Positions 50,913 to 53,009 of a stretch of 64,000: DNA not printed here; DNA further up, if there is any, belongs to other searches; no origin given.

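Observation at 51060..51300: Secretin with a C-terminal TonB-C-like domain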

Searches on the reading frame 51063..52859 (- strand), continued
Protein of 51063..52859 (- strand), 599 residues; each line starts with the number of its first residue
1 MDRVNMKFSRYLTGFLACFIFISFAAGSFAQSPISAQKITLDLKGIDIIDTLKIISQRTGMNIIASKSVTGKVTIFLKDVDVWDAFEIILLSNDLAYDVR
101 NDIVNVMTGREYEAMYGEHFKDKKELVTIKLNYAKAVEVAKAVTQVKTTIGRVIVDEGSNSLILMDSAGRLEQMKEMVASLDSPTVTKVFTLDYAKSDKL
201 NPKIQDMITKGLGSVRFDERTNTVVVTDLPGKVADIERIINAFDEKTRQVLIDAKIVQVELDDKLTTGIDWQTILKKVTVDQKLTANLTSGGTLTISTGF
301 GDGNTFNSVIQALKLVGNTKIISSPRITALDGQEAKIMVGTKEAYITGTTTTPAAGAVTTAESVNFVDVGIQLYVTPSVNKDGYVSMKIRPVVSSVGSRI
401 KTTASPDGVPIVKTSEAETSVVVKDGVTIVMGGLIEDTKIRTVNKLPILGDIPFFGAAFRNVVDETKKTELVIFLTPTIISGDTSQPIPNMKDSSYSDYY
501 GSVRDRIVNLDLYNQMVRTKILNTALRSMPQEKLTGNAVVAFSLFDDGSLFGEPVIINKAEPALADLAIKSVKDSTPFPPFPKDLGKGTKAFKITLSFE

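Call 26: find_related_loci(query=A2, collection=genome_contigs, flank=10000)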
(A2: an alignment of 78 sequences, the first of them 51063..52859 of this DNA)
Query A2 (599 aa) in genome_contigs; peptide patterns used: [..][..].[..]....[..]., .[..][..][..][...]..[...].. (x = any residue, [..] = any of these).
203 stretches matched a pattern; 180 encode a relative of the query (tblastn E <= 1e-3); the best 80 are kept; 80 distinct loci.
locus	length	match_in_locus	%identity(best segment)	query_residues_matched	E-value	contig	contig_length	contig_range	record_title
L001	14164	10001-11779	90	7-599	0e+0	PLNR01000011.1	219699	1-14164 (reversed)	MAG: Candidatus Omnitrophota bacterium isolate fen_1319 73.20120800_E1X.29_contig_40, whole genome shotgun sequence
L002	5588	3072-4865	88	1-599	0e+0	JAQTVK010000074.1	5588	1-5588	MAG: Candidatus Omnitrophota bacterium isolate STB_86 NODE_45171_length_5588_cov_2.910273_Sandtown_B, whole genome shotg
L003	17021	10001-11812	75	1-599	0e+0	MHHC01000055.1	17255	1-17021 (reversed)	MAG: Omnitrophica WOR_2 bacterium RIFCSPLOWO2_12_FULL_51_24 rifcsplowo2_12_scaffold_5292, whole genome shotgun sequence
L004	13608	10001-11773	69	10-599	0e+0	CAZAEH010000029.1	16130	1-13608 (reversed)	MAG TPA_asm: uncultured Planctomycetia bacterium isolate binchicken_co117_58 genome assembly, contig: NODE_6680_length_1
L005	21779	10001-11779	70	8-599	0e+0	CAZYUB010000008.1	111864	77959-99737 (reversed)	MAG TPA_asm: uncultured Planctomycetia bacterium isolate binchicken_co154_66 genome assembly, contig: NODE_108_length_11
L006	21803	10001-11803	68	2-599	0e+0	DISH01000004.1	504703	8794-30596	MAG TPA_asm: Candidatus Omnitrophica bacterium UBA6215 UBA6215_contig_59, whole genome shotgun sequence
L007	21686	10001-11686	68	30-599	0e+0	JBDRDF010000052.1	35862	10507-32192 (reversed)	MAG: Candidatus Omnitrophota bacterium isolate MEGAHIT-group-1.237 k141_10586709, whole genome shotgun sequence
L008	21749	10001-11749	66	9-599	0e+0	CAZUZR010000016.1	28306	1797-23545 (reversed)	MAG TPA_asm: uncultured Planctomycetia bacterium isolate binchicken_co266_232 genome assembly, contig: NODE_2800_length_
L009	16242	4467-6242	69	14-599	0e+0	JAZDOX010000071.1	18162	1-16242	MAG: Candidatus Omnitrophota bacterium isolate MEGAHIT-group-0.801 k141_1458112, whole genome shotgun sequence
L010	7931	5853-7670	66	3-599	0e+0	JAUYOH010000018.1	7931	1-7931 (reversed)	MAG: Candidatus Omnitrophota bacterium isolate C4_maxbin.042 C4_k141_9332, whole genome shotgun sequence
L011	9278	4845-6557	50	39-599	3e-180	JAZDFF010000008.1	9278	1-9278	MAG: Candidatus Omnitrophota bacterium isolate MEGAHIT-group-0.194 k141_1134067, whole genome shotgun sequence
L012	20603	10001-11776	47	26-599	4e-172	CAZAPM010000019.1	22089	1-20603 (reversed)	MAG TPA_asm: uncultured Planctomycetales bacterium isolate binchicken_co79_72 genome assembly, contig: NODE_2693_length_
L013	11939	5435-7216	47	30-599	1e-169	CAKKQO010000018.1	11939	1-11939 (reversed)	Omnitrophica bacterium GWA2_41_15 isolate Hainich-H51-bin333-1 genome assembly, contig: H51-bin333_1_Hain_H51_02um_R3_21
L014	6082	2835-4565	49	38-598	6e-169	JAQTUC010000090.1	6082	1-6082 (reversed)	MAG: Candidatus Omnitrophota bacterium isolate STB_55 NODE_39285_length_6082_cov_2.703778_Sandtown_B, whole genome shotg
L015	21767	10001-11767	47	26-598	8e-168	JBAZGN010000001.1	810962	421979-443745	MAG: Candidatus Omnitrophota bacterium isolate SO_2017_LW3_46 NODE_6_length_810962_cov_4.668257_LW162_2017, whole genome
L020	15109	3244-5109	44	17-599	2e-164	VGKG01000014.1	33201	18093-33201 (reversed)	MAG: Candidatus Omnitrophota bacterium isolate M_DeepCast_200m_m2_189 M_DeepCast_200m_m2_189_Ga0194113_10001387, whole g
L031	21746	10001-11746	47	34-599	6e-160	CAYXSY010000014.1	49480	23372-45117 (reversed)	MAG TPA_asm: uncultured Planctomycetales bacterium isolate binchicken_co117_51 genome assembly, contig: NODE_1304_length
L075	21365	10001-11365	51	33-484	7e-143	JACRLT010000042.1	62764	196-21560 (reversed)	MAG: Candidatus Omnitrophota bacterium isolate NC_groundwater_1888_Pr3_B-0.1um_46_13 SR2-18-B1_coassembly_352799, whole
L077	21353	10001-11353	51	37-482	2e-142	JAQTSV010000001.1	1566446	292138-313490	MAG: Candidatus Omnitrophota bacterium isolate STB_25 NODE_1_length_1566446_cov_7.163386_Sandtown_B, whole genome shotgu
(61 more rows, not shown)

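Call 33: predict_structure(alignment_id=A2)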
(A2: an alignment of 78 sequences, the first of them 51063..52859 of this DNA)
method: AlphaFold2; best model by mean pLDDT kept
length: 599 residues; sequences in the alignment: 78
mean_pLDDT: 79.6   pTM: 0.48
mean pLDDT of the five models: 79.6, 79.0, 79.0, 77.4, 75.2
residues with pLDDT >= 90: 112; 70-90: 355; 50-70: 112; < 50: 20
segments of 3 or more residues with pLDDT < 50: 30-32, 483-491, 493-495
pLDDT, mean of each block of 10 residues (from residue 1): 69 89 72 66 89 88 87 84 87 87 87 85 83 87 81 83 87 88 90 81 87 86 90 90 78 87 69 67 54 55 64 82 84 84 70 60 74 87 82 74 64 71 80 75 66 64 74 85 45 52 77 92 89 87 96 94 93 95 89 92
secondary structure, 60 per line:
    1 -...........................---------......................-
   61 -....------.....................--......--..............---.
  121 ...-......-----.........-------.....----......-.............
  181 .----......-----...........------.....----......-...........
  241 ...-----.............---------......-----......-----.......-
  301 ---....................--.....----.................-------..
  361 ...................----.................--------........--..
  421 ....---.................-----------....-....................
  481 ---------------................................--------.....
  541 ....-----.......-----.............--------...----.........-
elements in order: H2-28 E38-47 H48-59 E62-65 E72-81 H82-92 E95-100 E103-108 H109-116 H120-123 E125-130 H136-144 E152-156 E161-166 H168-181 E186-191 H197-207 E214-218 E223-228 H230-243 E249-261 H271-276 E282-287 E293-299 H304-316 E317-323 E326-330 E335-351 E359-379 E384-400 E409-416 E419-424 E428-444 H456-459 E461-480 H496-527 E536-544 E550-556 H562-574 E590-598

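Call 52: search_solved_structures(query=window:51063-52859:-, max_evalue=1e-10, show_alignments=0)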
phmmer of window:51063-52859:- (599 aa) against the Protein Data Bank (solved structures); distinct sequences matched with E-value up to 1e-10: 20.
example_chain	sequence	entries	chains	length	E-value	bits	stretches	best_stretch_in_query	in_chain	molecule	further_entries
5wln_G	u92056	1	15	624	9.6e-36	126.7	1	215-498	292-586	Type II secretion system protein D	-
3jc8_Qa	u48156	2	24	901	4.5e-35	124.5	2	291-484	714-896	PilQ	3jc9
9x0w_A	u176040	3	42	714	1.1e-34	123.2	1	294-482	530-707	Fimbrial assembly protein PilQ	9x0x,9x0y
6ve2_A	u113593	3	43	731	1.4e-34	122.8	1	294-482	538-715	Fimbrial assembly protein PilQ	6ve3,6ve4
9sh1_A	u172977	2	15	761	4.6e-33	117.8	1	298-480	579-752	Type IV pilus biogenesis and competence protein PilQ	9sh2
4av2_A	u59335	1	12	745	7.5e-33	117.1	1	298-481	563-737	TYPE IV PILUS BIOGENESIS AND COMPETENCE PROTEIN PILQ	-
6hcg_A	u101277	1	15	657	9.5e-33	116.8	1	291-481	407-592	Type II secretion system protein D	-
6i1x_A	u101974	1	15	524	6e-31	110.9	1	296-481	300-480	Type II secretion system protein D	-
6w6m_A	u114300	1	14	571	6.4e-31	110.8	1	280-480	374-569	Type IV pilus secretin PilQ family protein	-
5wq7_A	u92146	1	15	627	1.4e-29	106.4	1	298-485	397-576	Putative type II secretion system protein D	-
5zdh_A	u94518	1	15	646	1e-27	100.2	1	283-482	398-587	Type II secretion system protein D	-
6i1y_A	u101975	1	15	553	1.2e-27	100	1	300-488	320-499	General secretion pathway protein GspD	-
9k8v_A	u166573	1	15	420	3.8e-27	98.3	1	283-488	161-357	General secretion pathway protein D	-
5wq8_A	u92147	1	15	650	1.3e-26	96.5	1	283-488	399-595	Type II secretion system protein D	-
5w68_A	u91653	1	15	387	2e-26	95.9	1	282-482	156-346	Putative type II secretion protein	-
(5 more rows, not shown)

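Call 64: search_protein_families(library=pfam, proteins=[L020:11246-13312:+, L020:13327-14037:+, L031:18511-20514:+, L031:20547-21236:+, L075:9752-11473:+, L077:9668-11383:+], max_evalue=0.1)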
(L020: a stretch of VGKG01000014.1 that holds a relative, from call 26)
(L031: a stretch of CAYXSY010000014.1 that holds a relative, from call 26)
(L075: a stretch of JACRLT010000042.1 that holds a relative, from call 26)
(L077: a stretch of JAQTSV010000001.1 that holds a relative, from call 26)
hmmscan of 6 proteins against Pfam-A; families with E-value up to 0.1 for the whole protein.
L020:11246-13312:+ (689 aa): 2 families
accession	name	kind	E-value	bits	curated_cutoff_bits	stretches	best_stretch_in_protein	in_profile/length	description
PF00593.30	TonB_dep_Rec_b-barrel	-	1.7e-45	157.2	27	1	248-652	18-436/436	TonB dependent receptor-like, beta-barrel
PF07715.20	Plug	-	1e-22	81.1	23.9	1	62-171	3-107/107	TonB-dependent Receptor Plug Domain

L020:13327-14037:+ (237 aa): 2 families
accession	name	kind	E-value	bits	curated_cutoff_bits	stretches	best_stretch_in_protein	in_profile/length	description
PF03544.19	TonB_C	-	9e-05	23.3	24.6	1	168-236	14-79/79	Gram-negative bacterial TonB protein C-terminal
PF13103.11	TonB_2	-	0.00021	21.8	22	1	147-220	3-73/85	TonB C terminal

L031:18511-20514:+ (668 aa): 2 families
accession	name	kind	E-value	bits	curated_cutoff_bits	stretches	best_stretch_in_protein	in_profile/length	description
PF00593.30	TonB_dep_Rec_b-barrel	-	6e-45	155.3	27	1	232-632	29-436/436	TonB dependent receptor-like, beta-barrel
PF07715.20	Plug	-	4.5e-26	91.9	23.9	1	41-151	2-107/107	TonB-dependent Receptor Plug Domain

L031:20547-21236:+ (230 aa): 2 families
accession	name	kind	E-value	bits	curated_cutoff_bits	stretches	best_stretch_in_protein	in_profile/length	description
PF03544.19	TonB_C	-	0.011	16.6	24.6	1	162-228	15-78/79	Gram-negative bacterial TonB protein C-terminal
PF13103.11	TonB_2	-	0.048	14.2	22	1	147-213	6-73/85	TonB C terminal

L075:9752-11473:+ (574 aa): 4 families
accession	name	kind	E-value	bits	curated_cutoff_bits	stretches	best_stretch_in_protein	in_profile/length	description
PF00263.26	Secretin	-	2.1e-49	167.8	27.5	1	367-534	2-168/169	Bacterial type II and III secretion system protein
PF03958.22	Secretin_N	-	2.9e-22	79.1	28.2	2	238-299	1-68/69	Bacterial type II/III secretion system short domain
PF07660.19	STN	-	1.3e-05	25.4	28.4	1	113-158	2-50/52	Secretin and TonB N terminus short domain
PF21305.2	type_II_gspD_N0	-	0.0042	17.3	27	1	93-147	2-60/71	GspD-like, N0 domain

L077:9668-11383:+ (572 aa): 6 families
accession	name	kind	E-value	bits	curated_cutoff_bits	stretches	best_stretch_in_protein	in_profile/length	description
PF00263.26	Secretin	-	7.1e-52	175.9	27.5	1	395-560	2-168/169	Bacterial type II and III secretion system protein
PF03958.22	Secretin_N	-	3.6e-26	91.6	28.2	2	264-325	1-68/69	Bacterial type II/III secretion system short domain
PF07660.19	STN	-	9.4e-05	22.6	28.4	1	138-182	3-50/52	Secretin and TonB N terminus short domain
PF10141.14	ssDNA-exonuc_C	-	0.0038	17.4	26.4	0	219-257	45-82/202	Single-strand DNA-specific exonuclease, C terminal domain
PF21305.2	type_II_gspD_N0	-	0.0078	16.5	27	1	117-181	2-71/71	GspD-like, N0 domain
PF02983.19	Pro_Al_protease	-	0.051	14.1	23.4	0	294-319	29-54/59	Alpha-lytic protease prodomain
